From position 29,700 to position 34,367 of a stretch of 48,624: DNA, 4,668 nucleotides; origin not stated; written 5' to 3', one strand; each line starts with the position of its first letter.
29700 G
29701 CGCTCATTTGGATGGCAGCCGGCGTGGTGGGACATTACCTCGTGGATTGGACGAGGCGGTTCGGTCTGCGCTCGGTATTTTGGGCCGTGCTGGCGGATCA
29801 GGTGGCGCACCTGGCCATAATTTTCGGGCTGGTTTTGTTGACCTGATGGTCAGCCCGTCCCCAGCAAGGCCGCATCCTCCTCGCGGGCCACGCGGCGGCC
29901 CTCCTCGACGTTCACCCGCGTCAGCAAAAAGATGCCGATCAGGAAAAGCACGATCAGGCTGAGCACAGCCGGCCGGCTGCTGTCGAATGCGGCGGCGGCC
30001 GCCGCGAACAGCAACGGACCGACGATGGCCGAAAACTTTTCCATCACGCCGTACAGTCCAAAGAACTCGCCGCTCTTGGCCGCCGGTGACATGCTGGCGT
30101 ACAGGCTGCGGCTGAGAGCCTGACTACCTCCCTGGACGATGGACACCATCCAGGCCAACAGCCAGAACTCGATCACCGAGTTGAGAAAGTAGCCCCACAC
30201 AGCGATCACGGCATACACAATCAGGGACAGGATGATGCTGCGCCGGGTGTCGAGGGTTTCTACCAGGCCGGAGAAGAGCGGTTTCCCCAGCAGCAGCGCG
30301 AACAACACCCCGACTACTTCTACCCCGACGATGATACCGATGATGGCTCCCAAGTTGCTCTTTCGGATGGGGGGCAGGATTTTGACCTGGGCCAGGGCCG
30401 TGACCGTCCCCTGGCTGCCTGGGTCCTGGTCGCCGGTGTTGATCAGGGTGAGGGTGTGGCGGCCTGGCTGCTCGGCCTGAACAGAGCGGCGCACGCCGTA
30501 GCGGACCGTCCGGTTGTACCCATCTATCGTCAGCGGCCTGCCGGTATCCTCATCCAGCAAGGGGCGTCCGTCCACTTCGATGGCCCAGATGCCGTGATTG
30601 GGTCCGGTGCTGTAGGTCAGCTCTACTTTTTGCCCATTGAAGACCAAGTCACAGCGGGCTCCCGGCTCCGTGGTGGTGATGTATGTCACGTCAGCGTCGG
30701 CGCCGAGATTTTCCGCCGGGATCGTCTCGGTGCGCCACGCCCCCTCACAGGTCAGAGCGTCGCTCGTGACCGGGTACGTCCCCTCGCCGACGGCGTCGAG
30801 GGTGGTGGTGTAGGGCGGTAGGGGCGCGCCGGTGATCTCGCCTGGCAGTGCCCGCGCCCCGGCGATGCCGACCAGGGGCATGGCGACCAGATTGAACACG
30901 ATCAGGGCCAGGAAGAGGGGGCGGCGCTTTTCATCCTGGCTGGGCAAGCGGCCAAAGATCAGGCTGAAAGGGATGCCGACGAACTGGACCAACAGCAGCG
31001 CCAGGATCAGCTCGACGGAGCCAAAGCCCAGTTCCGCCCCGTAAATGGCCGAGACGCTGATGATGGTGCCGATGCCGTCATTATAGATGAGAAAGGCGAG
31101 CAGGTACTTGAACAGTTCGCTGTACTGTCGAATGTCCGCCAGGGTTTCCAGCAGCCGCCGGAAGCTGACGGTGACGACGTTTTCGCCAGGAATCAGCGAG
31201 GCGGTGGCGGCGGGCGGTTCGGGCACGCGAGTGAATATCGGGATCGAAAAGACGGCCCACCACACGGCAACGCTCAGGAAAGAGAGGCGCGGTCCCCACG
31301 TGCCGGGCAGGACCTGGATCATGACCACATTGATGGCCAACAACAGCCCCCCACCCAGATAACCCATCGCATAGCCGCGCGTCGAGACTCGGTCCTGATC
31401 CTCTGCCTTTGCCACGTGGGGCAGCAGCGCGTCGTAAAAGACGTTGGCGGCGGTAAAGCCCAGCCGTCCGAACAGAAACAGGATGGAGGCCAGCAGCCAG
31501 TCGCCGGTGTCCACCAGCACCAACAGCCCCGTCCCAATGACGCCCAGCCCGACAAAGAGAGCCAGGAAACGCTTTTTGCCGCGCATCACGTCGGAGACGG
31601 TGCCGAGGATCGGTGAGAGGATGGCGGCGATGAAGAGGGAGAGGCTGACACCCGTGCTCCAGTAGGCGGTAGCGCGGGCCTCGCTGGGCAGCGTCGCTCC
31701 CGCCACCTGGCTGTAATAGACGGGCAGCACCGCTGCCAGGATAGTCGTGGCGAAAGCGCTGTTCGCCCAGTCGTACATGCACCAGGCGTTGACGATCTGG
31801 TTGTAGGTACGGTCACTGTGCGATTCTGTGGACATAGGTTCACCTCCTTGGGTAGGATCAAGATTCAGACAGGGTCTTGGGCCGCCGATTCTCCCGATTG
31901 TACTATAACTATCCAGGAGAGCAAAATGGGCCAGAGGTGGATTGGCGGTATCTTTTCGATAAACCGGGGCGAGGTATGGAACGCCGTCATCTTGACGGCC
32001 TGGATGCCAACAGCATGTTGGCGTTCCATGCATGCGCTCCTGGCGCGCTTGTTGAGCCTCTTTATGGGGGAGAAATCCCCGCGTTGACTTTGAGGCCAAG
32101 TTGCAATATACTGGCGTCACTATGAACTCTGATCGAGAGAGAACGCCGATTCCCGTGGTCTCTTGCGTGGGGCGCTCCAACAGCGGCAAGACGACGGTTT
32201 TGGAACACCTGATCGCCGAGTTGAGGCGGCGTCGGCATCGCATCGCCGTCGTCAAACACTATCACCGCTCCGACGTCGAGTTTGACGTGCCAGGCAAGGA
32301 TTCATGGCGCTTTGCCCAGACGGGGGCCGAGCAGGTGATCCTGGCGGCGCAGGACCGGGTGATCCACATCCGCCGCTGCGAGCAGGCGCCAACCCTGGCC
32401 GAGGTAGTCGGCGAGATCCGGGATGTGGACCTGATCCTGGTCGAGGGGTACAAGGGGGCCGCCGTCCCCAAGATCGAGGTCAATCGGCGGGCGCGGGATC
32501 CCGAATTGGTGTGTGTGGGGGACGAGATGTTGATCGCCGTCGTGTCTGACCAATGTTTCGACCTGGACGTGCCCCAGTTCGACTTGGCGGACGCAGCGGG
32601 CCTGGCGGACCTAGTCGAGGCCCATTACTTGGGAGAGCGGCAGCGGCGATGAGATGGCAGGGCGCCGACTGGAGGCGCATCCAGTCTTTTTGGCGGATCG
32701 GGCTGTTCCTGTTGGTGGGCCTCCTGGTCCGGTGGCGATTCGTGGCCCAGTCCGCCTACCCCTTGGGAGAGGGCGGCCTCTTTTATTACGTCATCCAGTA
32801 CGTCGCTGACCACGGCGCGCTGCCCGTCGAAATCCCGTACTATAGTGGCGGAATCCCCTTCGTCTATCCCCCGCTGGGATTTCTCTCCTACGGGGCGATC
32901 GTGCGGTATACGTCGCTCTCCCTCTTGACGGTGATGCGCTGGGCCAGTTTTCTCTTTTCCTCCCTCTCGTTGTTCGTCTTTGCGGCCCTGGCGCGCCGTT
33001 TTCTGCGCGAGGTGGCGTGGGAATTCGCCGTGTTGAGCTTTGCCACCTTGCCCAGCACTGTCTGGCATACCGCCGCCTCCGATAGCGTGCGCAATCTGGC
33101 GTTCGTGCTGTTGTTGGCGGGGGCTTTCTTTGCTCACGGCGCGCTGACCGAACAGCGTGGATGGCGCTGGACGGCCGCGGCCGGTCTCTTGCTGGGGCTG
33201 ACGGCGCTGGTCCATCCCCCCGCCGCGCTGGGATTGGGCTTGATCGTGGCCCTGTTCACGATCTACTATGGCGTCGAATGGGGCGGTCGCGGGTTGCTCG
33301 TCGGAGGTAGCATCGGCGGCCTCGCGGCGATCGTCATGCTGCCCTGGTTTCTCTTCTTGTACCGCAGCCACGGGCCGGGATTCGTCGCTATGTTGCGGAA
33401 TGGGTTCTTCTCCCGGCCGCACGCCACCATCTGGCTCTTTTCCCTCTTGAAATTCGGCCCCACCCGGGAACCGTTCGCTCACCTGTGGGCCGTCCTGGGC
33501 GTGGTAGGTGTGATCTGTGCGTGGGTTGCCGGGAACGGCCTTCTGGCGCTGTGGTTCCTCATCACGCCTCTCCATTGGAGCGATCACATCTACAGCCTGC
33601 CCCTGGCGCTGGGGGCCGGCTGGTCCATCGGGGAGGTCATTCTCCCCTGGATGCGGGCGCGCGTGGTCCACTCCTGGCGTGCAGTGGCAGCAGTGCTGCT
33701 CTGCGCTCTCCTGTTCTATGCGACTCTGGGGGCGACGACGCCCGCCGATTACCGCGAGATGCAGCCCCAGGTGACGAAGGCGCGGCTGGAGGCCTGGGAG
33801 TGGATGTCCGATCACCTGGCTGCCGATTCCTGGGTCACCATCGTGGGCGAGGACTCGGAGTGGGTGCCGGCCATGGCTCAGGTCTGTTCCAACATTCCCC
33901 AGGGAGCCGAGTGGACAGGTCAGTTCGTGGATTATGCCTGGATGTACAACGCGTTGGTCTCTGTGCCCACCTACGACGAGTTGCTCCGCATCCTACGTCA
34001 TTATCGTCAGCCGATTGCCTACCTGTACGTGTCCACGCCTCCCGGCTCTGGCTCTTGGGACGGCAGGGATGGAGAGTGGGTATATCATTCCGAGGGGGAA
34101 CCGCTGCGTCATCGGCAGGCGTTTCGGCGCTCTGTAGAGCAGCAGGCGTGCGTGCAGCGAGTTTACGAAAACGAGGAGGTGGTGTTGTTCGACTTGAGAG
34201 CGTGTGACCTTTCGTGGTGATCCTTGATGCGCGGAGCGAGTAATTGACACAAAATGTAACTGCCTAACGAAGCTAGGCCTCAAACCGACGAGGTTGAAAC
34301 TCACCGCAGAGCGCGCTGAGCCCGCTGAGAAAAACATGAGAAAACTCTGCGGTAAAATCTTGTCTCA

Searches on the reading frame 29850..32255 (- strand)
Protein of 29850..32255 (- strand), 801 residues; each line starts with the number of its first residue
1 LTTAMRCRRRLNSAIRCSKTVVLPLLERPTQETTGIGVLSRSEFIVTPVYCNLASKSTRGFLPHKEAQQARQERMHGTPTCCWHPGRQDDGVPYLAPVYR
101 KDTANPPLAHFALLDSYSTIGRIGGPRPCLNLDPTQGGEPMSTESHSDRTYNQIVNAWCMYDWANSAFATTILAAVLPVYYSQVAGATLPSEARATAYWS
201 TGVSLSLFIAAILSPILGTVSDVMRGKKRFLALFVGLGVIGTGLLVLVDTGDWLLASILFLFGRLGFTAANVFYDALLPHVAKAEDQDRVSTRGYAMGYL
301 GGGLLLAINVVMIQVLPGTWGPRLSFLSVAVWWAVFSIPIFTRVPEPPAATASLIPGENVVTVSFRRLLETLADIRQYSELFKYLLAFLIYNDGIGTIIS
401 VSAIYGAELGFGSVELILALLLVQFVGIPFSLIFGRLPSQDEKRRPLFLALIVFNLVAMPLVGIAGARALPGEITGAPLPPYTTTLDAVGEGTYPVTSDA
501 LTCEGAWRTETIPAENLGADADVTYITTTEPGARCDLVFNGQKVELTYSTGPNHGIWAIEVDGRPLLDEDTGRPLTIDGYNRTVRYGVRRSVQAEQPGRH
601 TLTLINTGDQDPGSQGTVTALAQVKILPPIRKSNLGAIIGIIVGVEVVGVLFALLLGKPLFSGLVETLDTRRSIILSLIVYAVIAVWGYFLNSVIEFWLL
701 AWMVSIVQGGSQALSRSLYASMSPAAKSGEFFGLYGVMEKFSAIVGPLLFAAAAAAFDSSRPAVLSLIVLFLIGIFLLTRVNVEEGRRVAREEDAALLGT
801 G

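Call 8: search_protein_families(library=pfam, proteins=[window:29850-32255:-], max_evalue=0.001)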
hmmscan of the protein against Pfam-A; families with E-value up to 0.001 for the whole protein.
window:29850-32255:- (801 aa): 2 families
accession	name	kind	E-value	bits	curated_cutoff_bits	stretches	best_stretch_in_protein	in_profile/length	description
PF11700.14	ATG22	-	2.5e-65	221.5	24.1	2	153-466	4-373/482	Vacuole effluxer Atg22 like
PF07690.21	MFS_1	-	4.2e-23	82.2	33.4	3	635-790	27-184/347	Major Facilitator Superfamily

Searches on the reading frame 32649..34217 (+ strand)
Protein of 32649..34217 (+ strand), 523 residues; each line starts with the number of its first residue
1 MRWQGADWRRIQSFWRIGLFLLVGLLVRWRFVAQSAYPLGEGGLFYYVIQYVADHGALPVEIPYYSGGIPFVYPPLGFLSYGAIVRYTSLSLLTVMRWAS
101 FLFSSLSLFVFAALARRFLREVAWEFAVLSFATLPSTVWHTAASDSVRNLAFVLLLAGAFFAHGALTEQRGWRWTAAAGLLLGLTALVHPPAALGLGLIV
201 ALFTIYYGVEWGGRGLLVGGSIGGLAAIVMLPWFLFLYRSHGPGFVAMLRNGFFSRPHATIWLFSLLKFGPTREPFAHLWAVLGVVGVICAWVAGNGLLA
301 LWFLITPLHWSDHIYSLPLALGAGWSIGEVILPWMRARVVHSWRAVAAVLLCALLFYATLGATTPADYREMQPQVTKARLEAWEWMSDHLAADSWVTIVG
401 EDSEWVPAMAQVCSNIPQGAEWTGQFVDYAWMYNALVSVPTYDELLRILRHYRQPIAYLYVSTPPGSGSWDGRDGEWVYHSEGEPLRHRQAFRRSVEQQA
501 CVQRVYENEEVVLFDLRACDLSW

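Call 4: search_protein_families(library=pfam, proteins=[window:32649-34217:+], max_evalue=1)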
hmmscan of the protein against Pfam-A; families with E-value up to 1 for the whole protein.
window:32649-34217:+ (523 aa): 0 families

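Call 5: search_protein_families(library=ncbifam, proteins=[window:32649-34217:+], max_evalue=1)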
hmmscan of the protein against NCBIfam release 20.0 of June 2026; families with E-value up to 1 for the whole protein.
window:32649-34217:+ (523 aa): 0 families
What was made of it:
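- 32649..34220 (+): g0: separate polytopic membrane protein, 523 aa, a distant relative of family A. It lies outside the cluster. It has no Pfam or NCBIfam hit (calls 4, 5).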
